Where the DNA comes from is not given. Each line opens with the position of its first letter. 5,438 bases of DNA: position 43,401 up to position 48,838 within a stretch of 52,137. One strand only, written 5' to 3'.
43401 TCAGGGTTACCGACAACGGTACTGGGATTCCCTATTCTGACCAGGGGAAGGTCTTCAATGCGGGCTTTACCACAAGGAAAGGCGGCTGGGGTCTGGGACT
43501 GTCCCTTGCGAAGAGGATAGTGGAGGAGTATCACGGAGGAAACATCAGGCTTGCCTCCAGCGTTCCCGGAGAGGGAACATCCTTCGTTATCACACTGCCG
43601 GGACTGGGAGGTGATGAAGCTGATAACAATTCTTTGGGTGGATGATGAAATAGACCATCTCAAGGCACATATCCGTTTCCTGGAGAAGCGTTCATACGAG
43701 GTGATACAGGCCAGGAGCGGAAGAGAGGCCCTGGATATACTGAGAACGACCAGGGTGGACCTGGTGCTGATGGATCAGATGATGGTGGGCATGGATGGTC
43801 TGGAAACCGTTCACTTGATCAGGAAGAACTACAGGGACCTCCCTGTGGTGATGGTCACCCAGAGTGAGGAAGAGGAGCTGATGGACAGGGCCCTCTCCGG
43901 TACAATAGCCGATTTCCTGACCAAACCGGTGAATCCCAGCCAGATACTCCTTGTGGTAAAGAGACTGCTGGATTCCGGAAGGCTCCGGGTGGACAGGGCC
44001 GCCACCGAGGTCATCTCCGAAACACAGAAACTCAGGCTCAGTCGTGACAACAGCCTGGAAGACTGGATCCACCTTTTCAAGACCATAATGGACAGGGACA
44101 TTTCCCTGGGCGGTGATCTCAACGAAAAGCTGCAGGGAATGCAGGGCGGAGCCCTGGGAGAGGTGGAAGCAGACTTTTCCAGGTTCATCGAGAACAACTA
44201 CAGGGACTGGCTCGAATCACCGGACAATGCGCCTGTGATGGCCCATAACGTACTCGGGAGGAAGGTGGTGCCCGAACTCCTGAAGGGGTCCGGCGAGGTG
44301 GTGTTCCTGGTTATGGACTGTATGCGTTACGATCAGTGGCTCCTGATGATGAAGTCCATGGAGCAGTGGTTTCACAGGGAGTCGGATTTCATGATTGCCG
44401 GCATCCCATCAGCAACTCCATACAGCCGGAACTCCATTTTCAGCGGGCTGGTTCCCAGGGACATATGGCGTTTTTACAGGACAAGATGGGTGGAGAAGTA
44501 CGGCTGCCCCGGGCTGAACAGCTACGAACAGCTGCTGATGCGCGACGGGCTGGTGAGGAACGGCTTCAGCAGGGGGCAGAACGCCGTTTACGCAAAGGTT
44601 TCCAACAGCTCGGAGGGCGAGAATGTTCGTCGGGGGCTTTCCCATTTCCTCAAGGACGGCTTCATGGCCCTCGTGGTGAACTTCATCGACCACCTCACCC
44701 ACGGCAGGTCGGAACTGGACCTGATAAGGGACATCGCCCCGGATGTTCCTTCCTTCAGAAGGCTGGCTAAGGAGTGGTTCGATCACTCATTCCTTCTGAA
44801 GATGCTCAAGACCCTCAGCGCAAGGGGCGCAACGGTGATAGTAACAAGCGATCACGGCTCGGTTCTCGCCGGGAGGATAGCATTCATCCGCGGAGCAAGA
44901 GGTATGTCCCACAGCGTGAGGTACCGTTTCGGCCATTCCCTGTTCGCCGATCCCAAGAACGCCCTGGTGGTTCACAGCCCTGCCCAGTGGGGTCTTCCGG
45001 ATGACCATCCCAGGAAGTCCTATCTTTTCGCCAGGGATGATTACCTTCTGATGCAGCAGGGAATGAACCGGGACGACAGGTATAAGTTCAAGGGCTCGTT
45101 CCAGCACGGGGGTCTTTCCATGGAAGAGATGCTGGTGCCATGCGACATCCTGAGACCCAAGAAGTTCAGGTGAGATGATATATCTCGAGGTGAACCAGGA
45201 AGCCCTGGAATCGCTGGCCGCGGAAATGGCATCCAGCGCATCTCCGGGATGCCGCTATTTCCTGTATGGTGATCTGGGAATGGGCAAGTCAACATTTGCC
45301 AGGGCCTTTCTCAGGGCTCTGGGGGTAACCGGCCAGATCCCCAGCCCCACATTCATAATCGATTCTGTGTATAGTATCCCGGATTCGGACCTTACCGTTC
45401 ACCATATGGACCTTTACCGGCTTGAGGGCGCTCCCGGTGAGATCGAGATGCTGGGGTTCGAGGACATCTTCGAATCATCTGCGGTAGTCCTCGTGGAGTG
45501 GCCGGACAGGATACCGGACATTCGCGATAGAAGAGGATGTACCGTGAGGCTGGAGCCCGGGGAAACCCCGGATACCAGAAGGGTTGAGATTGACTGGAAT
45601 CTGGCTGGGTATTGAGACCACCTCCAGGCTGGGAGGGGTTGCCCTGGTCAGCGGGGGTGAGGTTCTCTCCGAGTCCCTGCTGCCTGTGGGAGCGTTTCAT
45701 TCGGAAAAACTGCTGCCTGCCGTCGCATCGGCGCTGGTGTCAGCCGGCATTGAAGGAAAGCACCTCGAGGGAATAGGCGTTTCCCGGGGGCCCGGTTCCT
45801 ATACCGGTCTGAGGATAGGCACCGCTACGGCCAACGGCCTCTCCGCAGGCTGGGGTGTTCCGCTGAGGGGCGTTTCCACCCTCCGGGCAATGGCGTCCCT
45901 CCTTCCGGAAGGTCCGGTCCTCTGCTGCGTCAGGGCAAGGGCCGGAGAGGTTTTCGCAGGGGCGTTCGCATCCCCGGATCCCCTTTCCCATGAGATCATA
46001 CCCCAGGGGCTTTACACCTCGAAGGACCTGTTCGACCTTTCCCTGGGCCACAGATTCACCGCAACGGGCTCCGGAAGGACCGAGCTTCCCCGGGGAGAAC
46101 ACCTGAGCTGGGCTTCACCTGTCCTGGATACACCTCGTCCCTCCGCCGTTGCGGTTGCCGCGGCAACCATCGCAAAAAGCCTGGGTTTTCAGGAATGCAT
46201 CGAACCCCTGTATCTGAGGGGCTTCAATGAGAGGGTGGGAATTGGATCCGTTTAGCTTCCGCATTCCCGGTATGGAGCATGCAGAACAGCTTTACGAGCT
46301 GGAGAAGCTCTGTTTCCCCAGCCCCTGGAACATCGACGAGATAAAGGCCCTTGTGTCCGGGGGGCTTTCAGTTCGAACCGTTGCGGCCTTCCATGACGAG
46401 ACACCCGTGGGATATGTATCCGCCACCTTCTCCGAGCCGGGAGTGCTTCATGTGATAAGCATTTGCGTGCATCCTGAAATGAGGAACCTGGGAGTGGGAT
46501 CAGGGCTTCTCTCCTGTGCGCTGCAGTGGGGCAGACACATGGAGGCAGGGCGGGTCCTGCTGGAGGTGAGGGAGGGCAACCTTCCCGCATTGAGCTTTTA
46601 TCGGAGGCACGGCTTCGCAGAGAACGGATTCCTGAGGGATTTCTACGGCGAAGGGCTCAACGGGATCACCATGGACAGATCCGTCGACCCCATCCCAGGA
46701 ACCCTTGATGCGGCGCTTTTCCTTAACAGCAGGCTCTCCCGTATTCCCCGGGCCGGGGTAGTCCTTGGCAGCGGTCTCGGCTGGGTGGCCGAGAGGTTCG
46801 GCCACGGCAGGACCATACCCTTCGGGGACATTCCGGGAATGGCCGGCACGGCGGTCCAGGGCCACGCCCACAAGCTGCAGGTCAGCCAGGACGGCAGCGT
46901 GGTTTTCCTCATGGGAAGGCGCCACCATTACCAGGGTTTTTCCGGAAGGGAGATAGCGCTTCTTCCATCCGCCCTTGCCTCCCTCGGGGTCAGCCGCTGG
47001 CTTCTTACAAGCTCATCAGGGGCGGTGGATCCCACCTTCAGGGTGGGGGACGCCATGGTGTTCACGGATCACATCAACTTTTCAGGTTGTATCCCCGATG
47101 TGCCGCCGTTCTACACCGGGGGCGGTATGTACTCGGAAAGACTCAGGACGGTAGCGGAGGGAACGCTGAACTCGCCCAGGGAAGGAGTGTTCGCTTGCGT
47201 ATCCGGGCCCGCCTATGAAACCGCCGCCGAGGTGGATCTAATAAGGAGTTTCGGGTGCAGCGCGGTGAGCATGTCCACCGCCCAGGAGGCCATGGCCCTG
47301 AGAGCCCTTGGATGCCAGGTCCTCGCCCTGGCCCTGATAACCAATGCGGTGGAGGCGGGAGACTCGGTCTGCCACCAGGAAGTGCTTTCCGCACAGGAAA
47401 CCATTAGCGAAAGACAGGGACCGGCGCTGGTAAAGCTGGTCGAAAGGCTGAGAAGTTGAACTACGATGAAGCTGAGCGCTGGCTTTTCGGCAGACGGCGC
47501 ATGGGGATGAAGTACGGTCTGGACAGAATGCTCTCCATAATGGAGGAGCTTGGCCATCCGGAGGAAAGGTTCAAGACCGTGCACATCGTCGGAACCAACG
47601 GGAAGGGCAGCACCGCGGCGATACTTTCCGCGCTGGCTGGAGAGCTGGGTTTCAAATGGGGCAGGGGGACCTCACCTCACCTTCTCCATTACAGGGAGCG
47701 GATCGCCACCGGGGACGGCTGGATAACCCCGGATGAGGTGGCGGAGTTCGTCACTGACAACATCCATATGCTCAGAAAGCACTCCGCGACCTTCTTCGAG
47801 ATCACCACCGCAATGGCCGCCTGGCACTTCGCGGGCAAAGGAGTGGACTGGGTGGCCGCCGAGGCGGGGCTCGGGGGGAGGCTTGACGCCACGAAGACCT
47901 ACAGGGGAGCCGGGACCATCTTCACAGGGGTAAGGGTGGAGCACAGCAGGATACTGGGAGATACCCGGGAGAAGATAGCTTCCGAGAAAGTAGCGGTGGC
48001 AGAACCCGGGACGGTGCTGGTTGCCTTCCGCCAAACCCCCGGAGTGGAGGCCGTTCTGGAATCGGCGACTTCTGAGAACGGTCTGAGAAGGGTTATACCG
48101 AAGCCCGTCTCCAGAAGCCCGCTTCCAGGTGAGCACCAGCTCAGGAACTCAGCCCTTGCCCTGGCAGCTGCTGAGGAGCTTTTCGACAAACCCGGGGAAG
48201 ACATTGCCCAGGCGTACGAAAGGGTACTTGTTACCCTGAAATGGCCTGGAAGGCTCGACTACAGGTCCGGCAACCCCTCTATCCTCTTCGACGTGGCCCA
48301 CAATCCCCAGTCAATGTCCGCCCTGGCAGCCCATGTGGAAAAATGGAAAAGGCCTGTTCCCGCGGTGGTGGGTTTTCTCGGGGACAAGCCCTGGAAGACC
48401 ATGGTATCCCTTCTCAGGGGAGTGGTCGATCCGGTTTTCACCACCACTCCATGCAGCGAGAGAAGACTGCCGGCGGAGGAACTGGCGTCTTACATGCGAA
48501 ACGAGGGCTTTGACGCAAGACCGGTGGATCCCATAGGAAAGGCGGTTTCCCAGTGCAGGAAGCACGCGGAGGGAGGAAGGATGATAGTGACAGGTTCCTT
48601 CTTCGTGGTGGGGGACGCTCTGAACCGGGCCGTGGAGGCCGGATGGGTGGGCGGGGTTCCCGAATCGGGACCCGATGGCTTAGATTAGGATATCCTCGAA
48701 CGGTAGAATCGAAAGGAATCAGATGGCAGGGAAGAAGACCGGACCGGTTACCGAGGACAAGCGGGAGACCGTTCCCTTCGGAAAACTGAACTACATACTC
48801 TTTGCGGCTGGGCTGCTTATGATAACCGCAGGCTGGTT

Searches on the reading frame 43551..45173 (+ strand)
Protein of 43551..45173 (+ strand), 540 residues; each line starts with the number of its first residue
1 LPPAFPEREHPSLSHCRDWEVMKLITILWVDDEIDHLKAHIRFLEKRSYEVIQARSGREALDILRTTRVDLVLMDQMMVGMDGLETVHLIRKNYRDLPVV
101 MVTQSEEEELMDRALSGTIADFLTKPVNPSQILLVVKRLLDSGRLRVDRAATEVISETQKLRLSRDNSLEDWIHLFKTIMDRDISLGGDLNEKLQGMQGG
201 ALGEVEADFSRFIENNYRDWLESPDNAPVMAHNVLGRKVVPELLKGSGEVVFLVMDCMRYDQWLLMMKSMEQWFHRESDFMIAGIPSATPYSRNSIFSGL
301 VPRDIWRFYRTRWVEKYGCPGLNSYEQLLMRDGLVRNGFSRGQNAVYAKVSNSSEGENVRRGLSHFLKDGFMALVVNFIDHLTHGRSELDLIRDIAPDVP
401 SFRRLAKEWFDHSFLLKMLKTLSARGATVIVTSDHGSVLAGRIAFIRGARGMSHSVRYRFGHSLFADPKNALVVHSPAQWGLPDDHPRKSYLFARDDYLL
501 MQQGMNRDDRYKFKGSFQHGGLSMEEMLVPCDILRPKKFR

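Call 10: search_protein_families(library=pfam, proteins=[window:43551-45173:+], max_evalue=0.01)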
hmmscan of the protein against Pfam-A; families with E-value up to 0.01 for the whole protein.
window:43551-45173:+ (540 aa): 3 families
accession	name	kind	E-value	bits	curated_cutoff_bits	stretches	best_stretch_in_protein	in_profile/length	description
PF00072.30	Response_reg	-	3.1e-25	88.9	30.2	1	27-136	1-110/111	Response regulator receiver domain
PF08665.17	PglZ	-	4e-14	53.4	25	1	250-438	3-173/179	PglZ domain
PF03709.21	OKR_DC_1_N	-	0.0017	19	29.3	1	35-122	4-89/111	Orn/Lys/Arg decarboxylase, N-terminal domain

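Call 66: search_protein_families(library=padloc, proteins=[window:43551-45173:+], max_evalue=0.001)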
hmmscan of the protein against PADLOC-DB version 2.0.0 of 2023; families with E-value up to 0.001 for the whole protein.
window:43551-45173:+ (540 aa): 6 families
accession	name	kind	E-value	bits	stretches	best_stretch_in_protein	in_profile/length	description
PDLC02558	PglZ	-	2.6e-21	73.5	1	188-531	346-658/666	PglZ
PDLC02556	PglZ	-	2.9e-19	67.1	1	157-531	288-634/641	PglZ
PDLC02565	PglZ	-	5.2e-09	33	0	224-300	460-541/910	PglZ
PDLC04055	PD-T4-6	-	4.9e-05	20.3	1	25-141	366-484/496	-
PDLC04725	PDC-M60B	-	0.00053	17.9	1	22-79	1-60/158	-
PDLC02555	PglZ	-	0.00061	16.5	0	232-305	349-426/613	PglZ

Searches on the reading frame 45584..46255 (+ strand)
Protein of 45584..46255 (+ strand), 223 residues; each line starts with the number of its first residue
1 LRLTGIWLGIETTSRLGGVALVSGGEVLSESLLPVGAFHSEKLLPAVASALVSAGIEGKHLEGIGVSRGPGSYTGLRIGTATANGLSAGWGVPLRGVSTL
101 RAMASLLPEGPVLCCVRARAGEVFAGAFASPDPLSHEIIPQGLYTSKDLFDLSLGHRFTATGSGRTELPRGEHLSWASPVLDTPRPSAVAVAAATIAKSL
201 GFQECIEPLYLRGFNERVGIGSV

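Call 10: search_protein_families(library=pfam, proteins=[window:45584-46255:+], max_evalue=0.01)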
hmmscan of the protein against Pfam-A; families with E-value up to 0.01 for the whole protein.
window:45584-46255:+ (223 aa): 1 family
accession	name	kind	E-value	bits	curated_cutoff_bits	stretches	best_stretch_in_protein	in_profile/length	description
PF00814.31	TsaD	-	1.5e-21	77.7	24.8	1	39-126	29-121/264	tRNA N6-adenosine threonylcarbamoyltransferase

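Call 66: search_protein_families(library=padloc, proteins=[window:45584-46255:+], max_evalue=0.001)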
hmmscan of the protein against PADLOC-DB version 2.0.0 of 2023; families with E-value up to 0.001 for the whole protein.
window:45584-46255:+ (223 aa): 0 families

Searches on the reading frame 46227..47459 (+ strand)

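Call 72: search_protein_families(library=pfam, proteins=[window:46227-47459:+], max_evalue=0.001)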
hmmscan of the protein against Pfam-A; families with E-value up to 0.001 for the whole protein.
window:46227-47459:+ (410 aa): 4 families
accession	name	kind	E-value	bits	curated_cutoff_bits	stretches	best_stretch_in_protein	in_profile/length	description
PF01048.26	PNP_UDP_1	-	1.3e-24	87.3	25.1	1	177-403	3-230/233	Phosphorylase superfamily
PF00583.31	Acetyltransf_1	-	9.9e-20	71.4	20.7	1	20-130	2-116/116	Acetyltransferase (GNAT) family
PF13508.13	Acetyltransf_7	-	1.7e-11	44.7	27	1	52-131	6-83/84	Acetyltransferase (GNAT) domain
PF13673.13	Acetyltransf_10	-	7.9e-07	29.5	23.6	1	50-150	32-125/128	Acetyltransferase (GNAT) domain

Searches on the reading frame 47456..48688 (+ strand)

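Call 72: search_protein_families(library=pfam, proteins=[window:47456-48688:+], max_evalue=0.001)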
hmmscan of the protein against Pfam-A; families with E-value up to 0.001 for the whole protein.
window:47456-48688:+ (410 aa): 1 family
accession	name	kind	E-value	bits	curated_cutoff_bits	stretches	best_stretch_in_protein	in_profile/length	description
PF02875.26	Mur_ligase_C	-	8.5e-12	46.4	28.4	1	265-379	1-124/127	Mur ligase, glutamate ligase domain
